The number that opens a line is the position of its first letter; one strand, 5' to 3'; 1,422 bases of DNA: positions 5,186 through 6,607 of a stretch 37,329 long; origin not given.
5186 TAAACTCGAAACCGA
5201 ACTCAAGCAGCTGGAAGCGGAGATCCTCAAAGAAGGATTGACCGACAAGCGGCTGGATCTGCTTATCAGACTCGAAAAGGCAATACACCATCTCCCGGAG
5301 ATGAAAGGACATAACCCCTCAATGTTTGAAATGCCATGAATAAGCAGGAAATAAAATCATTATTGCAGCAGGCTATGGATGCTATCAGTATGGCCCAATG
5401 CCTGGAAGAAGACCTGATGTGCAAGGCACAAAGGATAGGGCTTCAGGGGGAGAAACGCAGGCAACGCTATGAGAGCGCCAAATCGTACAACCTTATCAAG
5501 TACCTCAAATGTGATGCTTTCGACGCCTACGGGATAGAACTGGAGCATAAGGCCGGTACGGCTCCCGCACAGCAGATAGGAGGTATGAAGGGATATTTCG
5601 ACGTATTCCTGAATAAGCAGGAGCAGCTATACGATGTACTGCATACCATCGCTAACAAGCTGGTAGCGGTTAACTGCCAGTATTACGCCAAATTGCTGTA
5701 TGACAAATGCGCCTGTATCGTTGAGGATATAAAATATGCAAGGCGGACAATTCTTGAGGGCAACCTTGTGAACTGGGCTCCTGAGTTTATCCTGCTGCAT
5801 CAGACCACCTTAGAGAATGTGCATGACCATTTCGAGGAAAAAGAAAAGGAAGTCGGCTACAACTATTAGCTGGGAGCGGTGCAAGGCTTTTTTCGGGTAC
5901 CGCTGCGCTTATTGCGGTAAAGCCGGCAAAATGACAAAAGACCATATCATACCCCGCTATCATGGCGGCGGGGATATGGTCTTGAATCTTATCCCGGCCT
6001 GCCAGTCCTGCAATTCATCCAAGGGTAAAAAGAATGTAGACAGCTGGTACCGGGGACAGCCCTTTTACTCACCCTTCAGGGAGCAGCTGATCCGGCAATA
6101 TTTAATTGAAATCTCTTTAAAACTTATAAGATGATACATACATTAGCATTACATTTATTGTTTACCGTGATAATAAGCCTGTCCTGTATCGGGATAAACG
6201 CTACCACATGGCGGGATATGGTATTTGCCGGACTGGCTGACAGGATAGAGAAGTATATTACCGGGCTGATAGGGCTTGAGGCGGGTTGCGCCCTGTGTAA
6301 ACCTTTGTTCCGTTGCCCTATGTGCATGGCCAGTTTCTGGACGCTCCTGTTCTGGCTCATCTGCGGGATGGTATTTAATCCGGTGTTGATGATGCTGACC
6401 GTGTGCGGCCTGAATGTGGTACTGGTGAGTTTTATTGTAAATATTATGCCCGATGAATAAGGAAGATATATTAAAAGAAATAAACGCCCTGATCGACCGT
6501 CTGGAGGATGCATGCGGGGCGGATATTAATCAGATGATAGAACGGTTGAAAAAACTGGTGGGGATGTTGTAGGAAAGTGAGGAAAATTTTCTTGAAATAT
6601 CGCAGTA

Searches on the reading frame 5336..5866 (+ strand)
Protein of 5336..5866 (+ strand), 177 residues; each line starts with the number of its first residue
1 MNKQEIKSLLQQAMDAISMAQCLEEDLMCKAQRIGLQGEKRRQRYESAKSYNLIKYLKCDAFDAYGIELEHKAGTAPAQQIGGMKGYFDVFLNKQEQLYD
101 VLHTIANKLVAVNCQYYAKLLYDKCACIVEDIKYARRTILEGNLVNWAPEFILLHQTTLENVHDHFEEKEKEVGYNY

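Call 4: search_protein_families(library=phrogs, proteins=[window:5336-5866:+], max_evalue=0.01)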
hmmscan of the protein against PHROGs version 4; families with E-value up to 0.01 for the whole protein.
window:5336-5866:+ (177 aa): 1 family
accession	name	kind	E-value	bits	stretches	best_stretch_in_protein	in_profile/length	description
phrog_17879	-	unknown function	3.8e-05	24.4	1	4-170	10-175/175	-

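Call 11: search_protein_families(library=pfam, proteins=[window:5336-5866:+], max_evalue=0.01)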
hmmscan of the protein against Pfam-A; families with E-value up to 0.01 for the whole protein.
window:5336-5866:+ (177 aa): 0 families

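Call 19: search_protein_families(library=ncbifam, proteins=[window:5336-5866:+], max_evalue=0.1)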
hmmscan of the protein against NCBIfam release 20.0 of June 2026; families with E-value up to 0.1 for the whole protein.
window:5336-5866:+ (177 aa): 0 families

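Call 31: search_solved_structures(query=window:5336-5866:+, max_evalue=1)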
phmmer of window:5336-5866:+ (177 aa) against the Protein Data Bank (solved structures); distinct sequences matched with E-value up to 1: 0.

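Call 33: find_homologous_proteins(query=window:5336-5866:+, max_evalue=0.001)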
Query window:5336-5866:+ (177 aa): 25 proteins with E <= 0.001 among 73 candidates.
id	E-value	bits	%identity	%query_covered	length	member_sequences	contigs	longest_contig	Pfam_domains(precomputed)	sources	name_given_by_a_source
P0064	4.3e-114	396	100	100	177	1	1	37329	-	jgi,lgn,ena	-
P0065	7.6e-95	333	84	100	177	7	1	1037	-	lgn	-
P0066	6.9e-78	278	72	100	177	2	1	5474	-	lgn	-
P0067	9.0e-60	219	57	99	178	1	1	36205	-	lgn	-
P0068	1.2e-59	219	58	98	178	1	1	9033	-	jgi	jgi:hypothetical protein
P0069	3.3e-59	217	59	99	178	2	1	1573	-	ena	-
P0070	3.5e-58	214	58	98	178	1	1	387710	-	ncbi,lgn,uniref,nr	ncbi:hypothetical protein IR083_20890 [Dysgonomonas sp. GY75]|uniref:hypothetical protein n=1 Tax=Dy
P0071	2.7e-57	211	54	99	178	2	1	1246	-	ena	-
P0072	3.1e-57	211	56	98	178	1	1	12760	-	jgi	-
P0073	3.1e-57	211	56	98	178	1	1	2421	-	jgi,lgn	jgi:hypothetical protein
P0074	2.2e-56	208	57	98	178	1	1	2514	-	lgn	-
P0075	2.7e-54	201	55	98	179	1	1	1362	-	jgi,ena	-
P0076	3.8e-53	198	53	98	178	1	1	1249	-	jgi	-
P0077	9.3e-52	193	59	85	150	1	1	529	-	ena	-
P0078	3.4e-50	188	51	98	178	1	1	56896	-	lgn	-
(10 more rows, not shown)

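Call 39: predict_structure(alignment_id=A2)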
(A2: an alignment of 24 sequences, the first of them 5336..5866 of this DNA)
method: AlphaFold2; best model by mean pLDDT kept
length: 177 residues; sequences in the alignment: 24
mean_pLDDT: 88.5   pTM: 0.83
mean pLDDT of the five models: 88.5, 87.4, 87.3, 86.8, 85.9
residues with pLDDT >= 90: 122; 70-90: 44; 50-70: 10; < 50: 1
segments of 3 or more residues with pLDDT < 50: none
pLDDT, mean of each block of 10 residues (from residue 1): 90 94 92 89 91 93 92 75 90 96 97 94 95 92 89 67 74 76
secondary structure, 60 per line:
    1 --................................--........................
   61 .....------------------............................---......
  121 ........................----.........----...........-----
elements in order: H3-34 H37-65 H84-111 H115-144 H149-157 H162-172

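Call 42: fold_search(model_id=the predicted structure, library=pdb)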
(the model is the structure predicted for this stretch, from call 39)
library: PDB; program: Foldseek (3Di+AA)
matches with E <= 10: 887; with E <= 0.001: 16
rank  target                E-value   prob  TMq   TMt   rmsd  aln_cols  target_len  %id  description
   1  9bye                  3.3e-04  1.00  0.72  0.78   2.9       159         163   15  Nanoparticle Crystal Structure of a Thermostabilized Mutant E.coli Ferritin ECFTNA (released 2025-11-26)
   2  7dy8_A                4.8e-04  1.00  0.72  0.78   2.5       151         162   12  Thermotoga maritima ferritin mutant-FLAL (released 2021-09-01)
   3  1vlg_A                5.1e-04  1.00  0.71  0.75   2.7       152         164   12  Crystal structure of Ferritin (TM1128) from Thermotoga maritima at 2.00 A resolution (released 2004-08-17)
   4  4ztt_E                5.1e-04  1.00  0.72  0.77   2.9       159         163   14  Crystal structures of ferritin mutants reveal diferric-peroxo intermediates (released 2016-06-15)
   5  7dyb_A                6.5e-04  1.00  0.66  0.71   5.4       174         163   11  Thermotoga maritima ferritin mutant-FLAL-L (released 2021-09-01)
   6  3kx9_D                7.8e-04  1.00  0.69  0.74   3.5       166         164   13  Engineering a closed form of the Archaeoglobus fulgidus ferritin by site directed mutagenesis (released 2010-12-15)
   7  3kx9_A                7.8e-04  1.00  0.69  0.74   3.6       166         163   13  Engineering a closed form of the Archaeoglobus fulgidus ferritin by site directed mutagenesis (released 2010-12-15)
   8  3qz3_B                8.2e-04  1.00  0.77  0.83   2.7       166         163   12  The crystal structure of ferritin from Vibrio cholerae O1 biovar El Tor str. N16961 (released 2011-03-23)
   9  1s3q_J                9.1e-04  1.00  0.70  0.75   2.7       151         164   13  Crystal structures of a novel open pore ferritin from the hyperthermophilic Archaeon Archaeoglobus fulgidus (released 2005-04-12)
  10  3qz3_A                9.5e-04  1.00  0.76  0.81   2.7       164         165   12  The crystal structure of ferritin from Vibrio cholerae O1 biovar El Tor str. N16961 (released 2011-03-23)
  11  3wnw_F                9.5e-04  1.00  0.74  0.75   2.9       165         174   12  Structure of Mouse H-chain modified ferritin (released 2015-01-28)
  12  4ztt_F                1.0e-03  1.00  0.71  0.76   3.0       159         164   14  Crystal structures of ferritin mutants reveal diferric-peroxo intermediates (released 2016-06-15)
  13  6ls0_A                1.0e-03  1.00  0.70  0.75   4.7       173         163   12  rod-shaped crystal of TmFtn mutant-T4FY stimulited by PLL15 (released 2021-01-20)
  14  7ek4_A                1.0e-03  1.00  0.69  0.73   5.4       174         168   16  prawn ferritin to coordinate with heavy metal ions (released 2021-12-29)
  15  7cpc_A                1.0e-03  1.00  0.67  0.71   5.5       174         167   13  His-Mediated Reversible Self-assembly of Ferritin Nanocage with Ni binding (released 2021-06-16)
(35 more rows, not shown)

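Call 68: search_protein_families(library=padloc, proteins=[window:5336-5866:+], max_evalue=0.01)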
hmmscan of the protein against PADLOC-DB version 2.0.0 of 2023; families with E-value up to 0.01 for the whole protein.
window:5336-5866:+ (177 aa): 0 families

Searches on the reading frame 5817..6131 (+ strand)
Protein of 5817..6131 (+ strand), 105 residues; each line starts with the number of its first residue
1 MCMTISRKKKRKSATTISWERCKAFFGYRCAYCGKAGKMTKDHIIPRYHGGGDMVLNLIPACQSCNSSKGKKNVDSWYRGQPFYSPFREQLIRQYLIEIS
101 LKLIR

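Call 11: search_protein_families(library=pfam, proteins=[window:5817-6131:+], max_evalue=0.01)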
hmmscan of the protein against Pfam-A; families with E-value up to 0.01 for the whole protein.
window:5817-6131:+ (105 aa): 3 families
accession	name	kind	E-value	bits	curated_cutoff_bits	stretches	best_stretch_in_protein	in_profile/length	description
PF01844.29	HNH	-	1.8e-12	47.7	21.4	1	30-72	1-47/47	HNH endonuclease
PF14279.12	HNH_5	-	2.3e-11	43.9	27.5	1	30-72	1-46/56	HNH endonuclease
PF13395.12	HNH_4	-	0.0027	18.1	22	1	39-72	18-51/54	HNH endonuclease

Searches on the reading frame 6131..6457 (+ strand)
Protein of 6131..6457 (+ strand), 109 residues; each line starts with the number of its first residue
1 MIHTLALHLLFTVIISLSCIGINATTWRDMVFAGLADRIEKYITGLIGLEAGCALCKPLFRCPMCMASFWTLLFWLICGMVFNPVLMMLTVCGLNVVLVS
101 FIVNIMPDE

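Call 11: search_protein_families(library=pfam, proteins=[window:6131-6457:+], max_evalue=0.01)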
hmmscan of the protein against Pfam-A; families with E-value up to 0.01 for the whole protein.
window:6131-6457:+ (109 aa): 0 families

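Call 19: search_protein_families(library=ncbifam, proteins=[window:6131-6457:+], max_evalue=0.1)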
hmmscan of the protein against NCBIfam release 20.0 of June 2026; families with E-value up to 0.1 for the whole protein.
window:6131-6457:+ (109 aa): 0 families

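Call 32: search_solved_structures(query=window:6131-6457:+, max_evalue=1)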
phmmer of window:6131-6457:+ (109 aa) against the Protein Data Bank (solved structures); distinct sequences matched with E-value up to 1: 0.

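Call 68: search_protein_families(library=padloc, proteins=[window:6131-6457:+], max_evalue=0.01)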
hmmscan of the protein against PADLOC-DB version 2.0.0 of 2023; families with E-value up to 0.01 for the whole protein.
window:6131-6457:+ (109 aa): 0 families

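Call 81: find_homologous_proteins(query=window:6131-6457:+, max_evalue=0.01)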
Query window:6131-6457:+ (109 aa): 6 proteins with E <= 0.01 among 8 candidates.
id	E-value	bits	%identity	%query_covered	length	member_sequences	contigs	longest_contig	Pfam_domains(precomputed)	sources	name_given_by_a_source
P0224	3.0e-62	226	94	100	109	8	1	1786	-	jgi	jgi:hypothetical protein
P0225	5.4e-39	151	68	94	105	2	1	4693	-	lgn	-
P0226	2.9e-38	148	61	99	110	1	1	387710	-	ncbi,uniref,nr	ncbi:hypothetical protein IR083_20900 [Dysgonomonas sp. GY75]|uniref:hypothetical protein n=1 Tax=Dy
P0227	4.3e-24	103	52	93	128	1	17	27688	-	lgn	-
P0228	4.0e-22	96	48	92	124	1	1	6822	-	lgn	-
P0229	1.2e-3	37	34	79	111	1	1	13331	-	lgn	-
